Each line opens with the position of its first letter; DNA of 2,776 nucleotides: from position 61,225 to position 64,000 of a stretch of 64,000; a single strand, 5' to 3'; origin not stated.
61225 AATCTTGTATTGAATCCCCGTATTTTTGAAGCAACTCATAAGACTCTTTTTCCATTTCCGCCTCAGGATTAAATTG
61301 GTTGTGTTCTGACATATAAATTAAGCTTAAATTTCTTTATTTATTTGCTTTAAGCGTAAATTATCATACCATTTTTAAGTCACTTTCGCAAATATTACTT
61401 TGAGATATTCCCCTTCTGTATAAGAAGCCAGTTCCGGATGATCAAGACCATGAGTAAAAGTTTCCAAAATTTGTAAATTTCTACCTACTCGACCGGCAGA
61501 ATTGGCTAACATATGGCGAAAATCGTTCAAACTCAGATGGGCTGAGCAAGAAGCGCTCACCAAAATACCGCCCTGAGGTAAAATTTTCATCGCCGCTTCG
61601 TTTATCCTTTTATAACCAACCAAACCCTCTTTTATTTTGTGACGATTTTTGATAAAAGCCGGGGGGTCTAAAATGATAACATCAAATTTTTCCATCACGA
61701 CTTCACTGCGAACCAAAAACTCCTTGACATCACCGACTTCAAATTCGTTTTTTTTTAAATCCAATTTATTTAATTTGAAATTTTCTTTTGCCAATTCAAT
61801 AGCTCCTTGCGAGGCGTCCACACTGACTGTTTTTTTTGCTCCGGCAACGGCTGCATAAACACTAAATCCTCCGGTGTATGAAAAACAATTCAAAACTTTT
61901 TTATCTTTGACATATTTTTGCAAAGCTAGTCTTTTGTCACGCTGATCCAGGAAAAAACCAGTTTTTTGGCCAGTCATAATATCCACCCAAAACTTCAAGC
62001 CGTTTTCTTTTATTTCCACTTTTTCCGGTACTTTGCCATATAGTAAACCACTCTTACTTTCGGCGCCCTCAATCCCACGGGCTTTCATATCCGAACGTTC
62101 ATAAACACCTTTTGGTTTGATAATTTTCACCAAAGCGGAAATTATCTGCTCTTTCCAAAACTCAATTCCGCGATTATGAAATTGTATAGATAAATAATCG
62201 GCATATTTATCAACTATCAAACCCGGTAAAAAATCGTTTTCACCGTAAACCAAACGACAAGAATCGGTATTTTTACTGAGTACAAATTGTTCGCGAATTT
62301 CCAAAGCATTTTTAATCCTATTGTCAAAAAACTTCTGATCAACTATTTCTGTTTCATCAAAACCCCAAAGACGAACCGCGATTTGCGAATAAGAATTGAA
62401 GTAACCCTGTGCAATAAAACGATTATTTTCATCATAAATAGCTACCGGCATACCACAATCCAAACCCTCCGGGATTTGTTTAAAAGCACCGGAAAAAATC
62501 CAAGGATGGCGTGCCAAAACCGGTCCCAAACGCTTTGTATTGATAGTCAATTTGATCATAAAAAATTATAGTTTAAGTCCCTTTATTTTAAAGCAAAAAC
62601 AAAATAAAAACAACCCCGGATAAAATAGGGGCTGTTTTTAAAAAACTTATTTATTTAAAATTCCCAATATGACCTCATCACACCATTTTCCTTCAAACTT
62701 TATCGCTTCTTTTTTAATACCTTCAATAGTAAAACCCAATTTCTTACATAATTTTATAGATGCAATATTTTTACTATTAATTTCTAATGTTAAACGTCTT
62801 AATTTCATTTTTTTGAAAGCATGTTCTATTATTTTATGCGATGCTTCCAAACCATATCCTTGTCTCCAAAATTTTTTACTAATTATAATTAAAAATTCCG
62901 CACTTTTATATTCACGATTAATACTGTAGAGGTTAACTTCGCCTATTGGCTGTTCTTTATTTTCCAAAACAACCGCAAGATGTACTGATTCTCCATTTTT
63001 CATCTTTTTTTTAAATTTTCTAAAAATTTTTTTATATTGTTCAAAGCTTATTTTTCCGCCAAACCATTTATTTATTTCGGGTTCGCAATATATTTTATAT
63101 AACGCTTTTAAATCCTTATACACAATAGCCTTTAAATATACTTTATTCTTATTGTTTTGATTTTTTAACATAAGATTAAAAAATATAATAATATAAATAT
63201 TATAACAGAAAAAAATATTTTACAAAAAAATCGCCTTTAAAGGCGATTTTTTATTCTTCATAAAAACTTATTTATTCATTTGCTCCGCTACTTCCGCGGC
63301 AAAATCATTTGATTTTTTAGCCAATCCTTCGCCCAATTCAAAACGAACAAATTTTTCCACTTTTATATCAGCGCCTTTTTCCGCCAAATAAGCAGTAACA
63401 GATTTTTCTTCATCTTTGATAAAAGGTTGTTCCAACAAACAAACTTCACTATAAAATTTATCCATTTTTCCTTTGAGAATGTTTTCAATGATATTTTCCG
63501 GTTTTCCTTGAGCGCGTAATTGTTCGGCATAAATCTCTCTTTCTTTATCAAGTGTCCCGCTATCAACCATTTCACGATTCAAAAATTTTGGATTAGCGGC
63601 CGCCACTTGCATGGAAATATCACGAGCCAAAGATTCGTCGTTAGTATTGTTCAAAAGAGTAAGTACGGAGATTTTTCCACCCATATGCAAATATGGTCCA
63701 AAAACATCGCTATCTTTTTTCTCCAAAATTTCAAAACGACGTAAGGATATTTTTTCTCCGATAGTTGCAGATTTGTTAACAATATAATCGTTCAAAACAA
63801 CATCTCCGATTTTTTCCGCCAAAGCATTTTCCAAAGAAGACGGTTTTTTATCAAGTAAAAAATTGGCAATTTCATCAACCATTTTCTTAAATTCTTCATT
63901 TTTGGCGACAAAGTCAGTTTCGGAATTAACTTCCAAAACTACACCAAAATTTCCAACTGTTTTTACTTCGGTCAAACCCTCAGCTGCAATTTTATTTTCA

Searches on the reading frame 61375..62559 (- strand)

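Call 12: search_protein_families(library=pfam, proteins=[window:61375-62559:-], max_evalue=0.001)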
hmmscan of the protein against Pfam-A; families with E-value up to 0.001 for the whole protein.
window:61375-62559:- (394 aa): 11 families
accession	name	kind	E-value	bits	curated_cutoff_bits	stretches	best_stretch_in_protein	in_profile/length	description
PF10672.15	Methyltrans_SAM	-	3.1e-28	99.3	27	1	167-341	72-242/286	S-adenosylmethionine-dependent methyltransferase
PF17785.7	PUA_3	-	3.4e-16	59.2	22.6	1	5-65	2-62/64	PUA-like domain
PF02475.24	TRM5-TYW2_MTfase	-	6.5e-10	39.7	28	1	183-305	3-122/164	TRM5/TYW2 methyltransferase domain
PF13847.12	Methyltransf_31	-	9.3e-10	38.8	27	1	218-344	3-118/145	Methyltransferase domain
PF03602.21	Cons_hypoth95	-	1.1e-09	38.7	24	1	213-305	36-126/182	Conserved hypothetical protein 95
PF05175.20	MTS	-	2.3e-06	27.8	23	1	219-334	32-137/170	Methyltransferase small domain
PF01728.25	FtsJ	-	3.1e-05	24.4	24.1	1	206-339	11-141/181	FtsJ-like methyltransferase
PF06325.19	PrmA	-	3.2e-05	24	22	1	219-296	162-231/296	Ribosomal protein L11 methyltransferase (PrmA)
PF01564.23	Spermine_synth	-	0.00025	21.1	22.9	1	242-354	43-149/186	Spermine/spermidine synthase domain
PF02005.22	TRM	-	0.00033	20.4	27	1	214-299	45-128/376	N2,N2-dimethylguanosine tRNA methyltransferase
PF13649.12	Methyltransf_25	-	0.00098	20.2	27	0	229-297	8-70/97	Methyltransferase domain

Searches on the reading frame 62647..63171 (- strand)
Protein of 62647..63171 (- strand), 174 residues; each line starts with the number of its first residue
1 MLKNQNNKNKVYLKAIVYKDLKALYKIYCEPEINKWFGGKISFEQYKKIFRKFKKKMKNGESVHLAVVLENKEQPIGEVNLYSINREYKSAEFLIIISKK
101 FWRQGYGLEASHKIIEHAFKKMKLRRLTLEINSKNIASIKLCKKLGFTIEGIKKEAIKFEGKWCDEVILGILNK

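Call 12: search_protein_families(library=pfam, proteins=[window:62647-63171:-], max_evalue=0.001)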
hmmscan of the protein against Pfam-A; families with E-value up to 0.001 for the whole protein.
window:62647-63171:- (174 aa): 6 families
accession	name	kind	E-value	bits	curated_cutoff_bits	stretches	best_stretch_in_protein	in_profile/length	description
PF13302.13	Acetyltransf_3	-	2e-26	93.8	25.4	1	11-148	2-138/138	Acetyltransferase (GNAT) domain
PF13420.13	Acetyltransf_4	-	1.5e-15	58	24.3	1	13-168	1-155/155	Acetyltransferase (GNAT) domain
PF00583.31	Acetyltransf_1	-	6.9e-12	46.1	20.7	1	50-147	21-116/116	Acetyltransferase (GNAT) family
PF13508.13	Acetyltransf_7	-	8.6e-05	23.3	27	1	67-148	6-83/84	Acetyltransferase (GNAT) domain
PF13523.12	Acetyltransf_8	-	0.00027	21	27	1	20-150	5-140/145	Acetyltransferase (GNAT) domain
PF08445.16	FR47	-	0.00043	20.7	22.1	0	87-148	19-78/86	FR47-like protein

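Call 30: find_encoding_contigs(protein=window:62647-63171:-, flank=10000, max_places=1)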
Protein window:62647-63171:- (174 aa): 14 contigs read that carry it; 1 place shown.
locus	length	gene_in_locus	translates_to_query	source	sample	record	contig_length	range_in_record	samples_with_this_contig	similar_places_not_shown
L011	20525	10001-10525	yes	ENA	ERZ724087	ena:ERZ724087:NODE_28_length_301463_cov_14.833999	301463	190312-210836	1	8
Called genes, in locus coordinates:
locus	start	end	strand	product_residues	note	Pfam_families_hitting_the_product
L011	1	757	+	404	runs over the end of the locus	PF04773:FecR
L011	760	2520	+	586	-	PF05226:CHASE2, PF00211:Guanylate_cyc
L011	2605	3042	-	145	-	PF09685:MamF_MmsF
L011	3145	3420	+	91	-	PF18898:DUF5654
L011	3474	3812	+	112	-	-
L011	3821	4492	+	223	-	PF01386:Ribosomal_L25p, PF14693:Ribosomal_TL5_C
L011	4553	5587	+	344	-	PF11258:DUF3048, PF17479:DUF3048_C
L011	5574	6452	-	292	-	PF05175:MTS, PF12847:Methyltransf_18 (weak), PF13649:Methyltransf_25, PF13847:Methyltransf_31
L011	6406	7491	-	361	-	PF03462:PCRF, PF00472:RF-1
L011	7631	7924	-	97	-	PF01197:Ribosomal_L31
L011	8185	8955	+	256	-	PF00318:Ribosomal_S2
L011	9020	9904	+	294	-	PF00889:EF_TS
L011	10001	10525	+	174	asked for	PF13302:Acetyltransf_3, PF13420:Acetyltransf_4, PF00583:Acetyltransf_1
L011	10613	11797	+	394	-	PF17785:PUA_3, PF10672:Methyltrans_SAM, PF02475:TRM5-TYW2_MTfase, PF05175:MTS (weak), PF03602:Cons_hypoth95, PF13847:Methyltransf_31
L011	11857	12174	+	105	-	-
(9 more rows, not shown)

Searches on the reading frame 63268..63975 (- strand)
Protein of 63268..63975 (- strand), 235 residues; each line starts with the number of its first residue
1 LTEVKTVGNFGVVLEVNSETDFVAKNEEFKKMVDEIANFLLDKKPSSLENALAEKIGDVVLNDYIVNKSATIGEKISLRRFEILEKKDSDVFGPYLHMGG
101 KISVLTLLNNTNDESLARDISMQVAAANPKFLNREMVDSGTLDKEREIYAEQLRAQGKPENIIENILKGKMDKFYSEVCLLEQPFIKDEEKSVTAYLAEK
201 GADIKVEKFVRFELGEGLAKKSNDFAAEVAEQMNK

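Call 12: search_protein_families(library=pfam, proteins=[window:63268-63975:-], max_evalue=0.001)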
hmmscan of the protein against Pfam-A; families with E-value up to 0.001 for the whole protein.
window:63268-63975:- (235 aa): 1 family
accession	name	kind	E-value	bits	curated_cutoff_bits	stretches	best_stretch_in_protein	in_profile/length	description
PF00889.24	EF_TS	-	4.3e-74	248.9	27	1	11-216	1-204/204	Elongation factor TS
